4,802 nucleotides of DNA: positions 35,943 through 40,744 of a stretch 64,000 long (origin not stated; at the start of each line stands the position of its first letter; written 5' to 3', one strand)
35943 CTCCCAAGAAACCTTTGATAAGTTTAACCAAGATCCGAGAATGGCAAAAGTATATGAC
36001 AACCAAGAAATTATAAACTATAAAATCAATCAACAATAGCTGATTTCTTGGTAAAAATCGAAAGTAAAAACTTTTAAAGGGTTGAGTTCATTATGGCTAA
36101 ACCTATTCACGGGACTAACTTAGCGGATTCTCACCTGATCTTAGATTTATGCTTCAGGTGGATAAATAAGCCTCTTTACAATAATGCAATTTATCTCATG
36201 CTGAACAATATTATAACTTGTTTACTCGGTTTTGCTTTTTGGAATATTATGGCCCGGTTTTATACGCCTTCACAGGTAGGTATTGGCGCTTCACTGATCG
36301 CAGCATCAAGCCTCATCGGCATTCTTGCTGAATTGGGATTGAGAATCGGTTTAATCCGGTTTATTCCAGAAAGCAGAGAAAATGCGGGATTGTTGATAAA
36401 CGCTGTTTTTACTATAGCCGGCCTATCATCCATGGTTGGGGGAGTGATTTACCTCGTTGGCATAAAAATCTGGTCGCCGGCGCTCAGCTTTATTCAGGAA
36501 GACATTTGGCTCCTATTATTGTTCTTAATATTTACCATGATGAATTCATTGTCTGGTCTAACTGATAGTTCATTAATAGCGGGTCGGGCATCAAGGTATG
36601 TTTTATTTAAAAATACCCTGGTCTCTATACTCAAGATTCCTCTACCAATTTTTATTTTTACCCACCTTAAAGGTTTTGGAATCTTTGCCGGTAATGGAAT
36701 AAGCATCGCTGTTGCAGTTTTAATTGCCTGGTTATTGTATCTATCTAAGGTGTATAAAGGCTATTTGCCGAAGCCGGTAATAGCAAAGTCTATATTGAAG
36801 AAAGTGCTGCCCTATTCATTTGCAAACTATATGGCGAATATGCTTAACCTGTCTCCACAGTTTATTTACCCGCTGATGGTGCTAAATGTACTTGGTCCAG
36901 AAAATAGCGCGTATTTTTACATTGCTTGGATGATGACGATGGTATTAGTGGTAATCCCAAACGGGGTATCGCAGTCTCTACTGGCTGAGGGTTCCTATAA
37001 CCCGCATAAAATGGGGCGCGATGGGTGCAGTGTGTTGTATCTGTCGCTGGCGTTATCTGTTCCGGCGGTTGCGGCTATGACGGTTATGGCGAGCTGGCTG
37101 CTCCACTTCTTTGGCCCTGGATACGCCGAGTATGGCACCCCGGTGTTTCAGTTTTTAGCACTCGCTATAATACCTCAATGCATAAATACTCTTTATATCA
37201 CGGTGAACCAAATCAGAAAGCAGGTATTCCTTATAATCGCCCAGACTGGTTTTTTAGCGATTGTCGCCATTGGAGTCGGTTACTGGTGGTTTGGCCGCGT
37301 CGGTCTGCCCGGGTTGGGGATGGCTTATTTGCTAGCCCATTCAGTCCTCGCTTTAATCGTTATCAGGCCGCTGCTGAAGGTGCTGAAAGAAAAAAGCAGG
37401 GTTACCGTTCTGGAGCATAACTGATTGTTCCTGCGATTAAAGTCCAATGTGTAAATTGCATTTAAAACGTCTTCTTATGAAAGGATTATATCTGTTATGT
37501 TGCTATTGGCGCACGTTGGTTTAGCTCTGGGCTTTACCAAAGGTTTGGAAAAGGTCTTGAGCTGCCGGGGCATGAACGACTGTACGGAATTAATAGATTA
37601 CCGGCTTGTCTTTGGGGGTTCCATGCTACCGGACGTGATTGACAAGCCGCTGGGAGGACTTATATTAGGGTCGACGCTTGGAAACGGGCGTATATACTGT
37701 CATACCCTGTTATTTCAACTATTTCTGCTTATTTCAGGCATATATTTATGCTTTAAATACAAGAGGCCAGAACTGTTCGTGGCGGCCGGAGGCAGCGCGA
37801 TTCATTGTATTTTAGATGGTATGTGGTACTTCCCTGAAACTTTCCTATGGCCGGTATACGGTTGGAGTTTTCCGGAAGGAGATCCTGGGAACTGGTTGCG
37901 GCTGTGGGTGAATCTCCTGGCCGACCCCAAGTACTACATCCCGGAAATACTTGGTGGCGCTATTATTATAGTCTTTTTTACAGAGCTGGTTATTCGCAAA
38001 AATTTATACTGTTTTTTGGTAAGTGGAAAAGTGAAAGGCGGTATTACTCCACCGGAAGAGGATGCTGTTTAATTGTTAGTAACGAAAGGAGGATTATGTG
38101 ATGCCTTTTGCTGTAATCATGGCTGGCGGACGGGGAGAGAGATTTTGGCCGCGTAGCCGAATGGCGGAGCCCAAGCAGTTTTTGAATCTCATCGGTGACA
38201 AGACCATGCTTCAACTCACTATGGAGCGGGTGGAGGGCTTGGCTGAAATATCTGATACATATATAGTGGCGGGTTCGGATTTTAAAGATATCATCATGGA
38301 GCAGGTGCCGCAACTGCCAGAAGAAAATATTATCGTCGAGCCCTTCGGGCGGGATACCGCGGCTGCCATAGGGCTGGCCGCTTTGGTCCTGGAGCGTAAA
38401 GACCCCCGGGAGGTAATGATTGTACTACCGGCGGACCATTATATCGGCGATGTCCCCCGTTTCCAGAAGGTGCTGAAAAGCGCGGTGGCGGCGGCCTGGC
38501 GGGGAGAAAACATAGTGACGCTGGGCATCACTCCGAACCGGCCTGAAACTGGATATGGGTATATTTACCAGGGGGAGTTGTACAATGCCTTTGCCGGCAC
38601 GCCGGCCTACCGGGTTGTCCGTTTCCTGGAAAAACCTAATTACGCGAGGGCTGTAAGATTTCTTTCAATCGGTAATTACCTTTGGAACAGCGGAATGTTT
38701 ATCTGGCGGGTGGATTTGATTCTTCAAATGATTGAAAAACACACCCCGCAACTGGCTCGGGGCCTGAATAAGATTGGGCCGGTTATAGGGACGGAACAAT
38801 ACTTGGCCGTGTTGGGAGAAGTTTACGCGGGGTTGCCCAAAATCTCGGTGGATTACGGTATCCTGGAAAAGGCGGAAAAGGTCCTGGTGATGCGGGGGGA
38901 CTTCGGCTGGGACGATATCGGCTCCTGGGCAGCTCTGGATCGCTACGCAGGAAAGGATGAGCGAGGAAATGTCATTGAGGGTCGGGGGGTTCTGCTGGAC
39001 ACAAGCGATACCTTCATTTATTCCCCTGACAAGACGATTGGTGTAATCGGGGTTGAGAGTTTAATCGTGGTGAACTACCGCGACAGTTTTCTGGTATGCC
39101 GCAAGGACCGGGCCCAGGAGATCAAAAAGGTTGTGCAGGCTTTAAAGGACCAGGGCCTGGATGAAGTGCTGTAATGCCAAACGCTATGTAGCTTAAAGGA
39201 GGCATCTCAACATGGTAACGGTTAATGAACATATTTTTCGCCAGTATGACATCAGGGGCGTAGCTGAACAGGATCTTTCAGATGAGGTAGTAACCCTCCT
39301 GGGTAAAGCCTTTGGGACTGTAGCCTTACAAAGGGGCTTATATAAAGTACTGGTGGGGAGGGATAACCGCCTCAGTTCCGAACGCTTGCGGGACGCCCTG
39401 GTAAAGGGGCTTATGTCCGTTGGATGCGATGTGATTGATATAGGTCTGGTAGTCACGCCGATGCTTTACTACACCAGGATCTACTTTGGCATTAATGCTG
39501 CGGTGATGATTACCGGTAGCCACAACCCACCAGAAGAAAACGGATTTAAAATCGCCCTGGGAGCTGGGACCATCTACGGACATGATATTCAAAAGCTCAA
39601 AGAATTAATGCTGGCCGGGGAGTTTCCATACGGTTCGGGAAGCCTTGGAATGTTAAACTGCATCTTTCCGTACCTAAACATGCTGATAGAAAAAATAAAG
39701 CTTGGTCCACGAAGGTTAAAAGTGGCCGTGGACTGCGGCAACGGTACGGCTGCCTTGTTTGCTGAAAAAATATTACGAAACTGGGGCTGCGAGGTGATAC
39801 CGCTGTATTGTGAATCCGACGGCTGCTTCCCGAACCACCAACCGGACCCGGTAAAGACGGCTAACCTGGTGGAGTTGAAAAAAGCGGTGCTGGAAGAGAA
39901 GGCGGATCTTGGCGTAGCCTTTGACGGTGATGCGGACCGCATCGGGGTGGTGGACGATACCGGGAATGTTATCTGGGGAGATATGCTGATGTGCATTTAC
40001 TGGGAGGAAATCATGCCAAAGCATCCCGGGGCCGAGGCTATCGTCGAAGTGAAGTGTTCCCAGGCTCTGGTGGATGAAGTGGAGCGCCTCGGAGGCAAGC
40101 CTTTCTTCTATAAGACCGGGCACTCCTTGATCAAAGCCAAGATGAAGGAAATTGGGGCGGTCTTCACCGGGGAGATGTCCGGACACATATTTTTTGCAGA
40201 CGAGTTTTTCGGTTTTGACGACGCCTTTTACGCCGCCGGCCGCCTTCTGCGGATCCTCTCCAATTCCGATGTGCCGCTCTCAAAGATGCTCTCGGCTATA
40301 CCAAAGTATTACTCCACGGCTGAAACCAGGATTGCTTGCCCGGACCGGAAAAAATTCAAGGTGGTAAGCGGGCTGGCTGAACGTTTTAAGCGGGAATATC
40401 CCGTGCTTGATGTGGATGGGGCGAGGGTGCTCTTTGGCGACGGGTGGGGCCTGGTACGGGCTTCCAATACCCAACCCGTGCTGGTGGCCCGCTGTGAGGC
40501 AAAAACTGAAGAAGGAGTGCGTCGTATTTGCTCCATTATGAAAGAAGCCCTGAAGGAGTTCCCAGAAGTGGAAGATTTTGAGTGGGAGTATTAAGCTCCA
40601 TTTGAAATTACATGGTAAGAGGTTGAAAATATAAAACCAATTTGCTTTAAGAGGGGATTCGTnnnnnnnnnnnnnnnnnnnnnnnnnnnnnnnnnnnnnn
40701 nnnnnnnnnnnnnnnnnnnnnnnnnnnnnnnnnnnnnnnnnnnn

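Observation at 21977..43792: A 21-nt phased direct-repeat motif recurs at four promoters and links the agr-like locus to surface-glycan and membrane-protein genes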

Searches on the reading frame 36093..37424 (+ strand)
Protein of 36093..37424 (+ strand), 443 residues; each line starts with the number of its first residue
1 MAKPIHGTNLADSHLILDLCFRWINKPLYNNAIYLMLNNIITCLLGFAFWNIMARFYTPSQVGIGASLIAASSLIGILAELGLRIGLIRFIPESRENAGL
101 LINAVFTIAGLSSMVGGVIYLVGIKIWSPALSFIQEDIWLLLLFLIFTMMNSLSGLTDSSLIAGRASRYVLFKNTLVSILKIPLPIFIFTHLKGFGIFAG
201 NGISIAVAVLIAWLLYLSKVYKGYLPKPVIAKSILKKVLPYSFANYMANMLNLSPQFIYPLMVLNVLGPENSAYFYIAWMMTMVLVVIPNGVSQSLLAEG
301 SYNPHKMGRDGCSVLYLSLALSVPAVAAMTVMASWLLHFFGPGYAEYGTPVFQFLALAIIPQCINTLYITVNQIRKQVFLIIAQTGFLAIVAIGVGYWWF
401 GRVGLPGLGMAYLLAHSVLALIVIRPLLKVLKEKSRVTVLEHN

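Call 8: search_protein_families(library=pfam, proteins=[window:36093-37424:+], max_evalue=0.01)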
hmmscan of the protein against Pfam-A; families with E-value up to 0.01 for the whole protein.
window:36093-37424:+ (443 aa): 1 family
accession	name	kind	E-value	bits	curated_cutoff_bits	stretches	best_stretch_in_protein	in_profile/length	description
PF01943.22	Polysacc_synt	-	1e-07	32.2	28.2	1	30-241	3-210/274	Polysaccharide biosynthesis protein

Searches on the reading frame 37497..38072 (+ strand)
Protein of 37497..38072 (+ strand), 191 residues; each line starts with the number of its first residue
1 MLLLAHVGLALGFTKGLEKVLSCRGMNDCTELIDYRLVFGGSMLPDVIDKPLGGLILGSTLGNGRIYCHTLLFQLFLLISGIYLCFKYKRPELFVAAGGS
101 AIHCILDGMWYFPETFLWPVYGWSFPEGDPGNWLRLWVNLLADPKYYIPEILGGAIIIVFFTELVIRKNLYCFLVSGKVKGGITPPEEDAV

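Call 8: search_protein_families(library=pfam, proteins=[window:37497-38072:+], max_evalue=0.01)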
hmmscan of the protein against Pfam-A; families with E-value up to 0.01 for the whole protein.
window:37497-38072:+ (191 aa): 1 family
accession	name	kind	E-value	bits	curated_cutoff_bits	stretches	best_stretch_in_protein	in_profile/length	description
PF04307.19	YdjM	-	4.2e-12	46.3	29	1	1-160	1-165/176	YdjM inner membrane protein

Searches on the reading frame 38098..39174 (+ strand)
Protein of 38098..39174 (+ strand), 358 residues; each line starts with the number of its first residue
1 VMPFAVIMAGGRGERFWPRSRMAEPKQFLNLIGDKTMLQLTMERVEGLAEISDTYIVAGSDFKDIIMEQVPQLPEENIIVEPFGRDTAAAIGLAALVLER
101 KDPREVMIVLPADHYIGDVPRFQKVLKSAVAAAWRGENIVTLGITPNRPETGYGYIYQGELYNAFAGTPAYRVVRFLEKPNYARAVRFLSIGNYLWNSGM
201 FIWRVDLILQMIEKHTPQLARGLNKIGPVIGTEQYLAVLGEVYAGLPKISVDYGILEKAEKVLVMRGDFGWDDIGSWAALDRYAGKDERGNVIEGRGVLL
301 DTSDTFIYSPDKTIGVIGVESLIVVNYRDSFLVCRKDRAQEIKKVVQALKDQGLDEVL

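Call 8: search_protein_families(library=pfam, proteins=[window:38098-39174:+], max_evalue=0.01)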
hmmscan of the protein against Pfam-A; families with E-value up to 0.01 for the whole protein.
window:38098-39174:+ (358 aa): 3 families
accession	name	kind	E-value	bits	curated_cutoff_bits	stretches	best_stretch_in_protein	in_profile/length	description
PF00483.29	NTP_transferase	-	5.5e-41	141.2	21.2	1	5-282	2-237/245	Nucleotidyl transferase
PF22640.1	ManC_GMP_beta-helix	-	1.4e-18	67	27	1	295-349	1-55/55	MannoseP isomerase/GMP-like beta-helix domain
PF12804.13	NTP_transf_3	-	8.4e-08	33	27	1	5-120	1-102/160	MobA-like NTP transferase domain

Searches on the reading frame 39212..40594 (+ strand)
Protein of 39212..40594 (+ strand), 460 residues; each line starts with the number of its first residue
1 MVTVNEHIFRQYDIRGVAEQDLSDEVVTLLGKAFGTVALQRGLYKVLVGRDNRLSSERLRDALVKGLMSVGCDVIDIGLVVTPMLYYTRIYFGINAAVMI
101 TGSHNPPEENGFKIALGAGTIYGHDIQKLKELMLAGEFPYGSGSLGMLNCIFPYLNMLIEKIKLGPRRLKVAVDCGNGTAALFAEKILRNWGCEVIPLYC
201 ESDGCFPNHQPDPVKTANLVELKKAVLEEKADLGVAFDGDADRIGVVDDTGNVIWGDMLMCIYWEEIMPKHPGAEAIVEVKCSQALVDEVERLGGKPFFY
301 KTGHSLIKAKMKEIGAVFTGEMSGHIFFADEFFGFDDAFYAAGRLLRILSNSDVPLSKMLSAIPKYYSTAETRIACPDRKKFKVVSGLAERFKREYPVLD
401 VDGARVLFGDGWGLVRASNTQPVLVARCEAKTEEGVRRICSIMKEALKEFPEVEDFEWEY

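Call 8: search_protein_families(library=pfam, proteins=[window:39212-40594:+], max_evalue=0.01)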
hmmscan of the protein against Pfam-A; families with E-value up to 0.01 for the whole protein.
window:39212-40594:+ (460 aa): 5 families
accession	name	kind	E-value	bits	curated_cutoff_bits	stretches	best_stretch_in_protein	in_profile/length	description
PF02878.22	PGM_PMM_I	-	5.8e-33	113.9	22.5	1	8-134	3-132/138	Phosphoglucomutase/phosphomannomutase, alpha/beta/alpha domain I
PF02879.22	PGM_PMM_II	-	1.8e-27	96.3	29.3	1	154-251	3-103/103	Phosphoglucomutase/phosphomannomutase, alpha/beta/alpha domain II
PF02880.22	PGM_PMM_III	-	1.6e-20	73.8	20.7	1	256-365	2-113/115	Phosphoglucomutase/phosphomannomutase, alpha/beta/alpha domain III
PF00408.26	PGM_PMM_IV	-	3.8e-14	52.9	23.1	1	371-442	1-64/68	Phosphoglucomutase/phosphomannomutase, C-terminal domain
PF09981.14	DUF2218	-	0.0049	17.7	29.1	1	383-458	11-87/88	Uncharacterized protein conserved in bacteria (DUF2218)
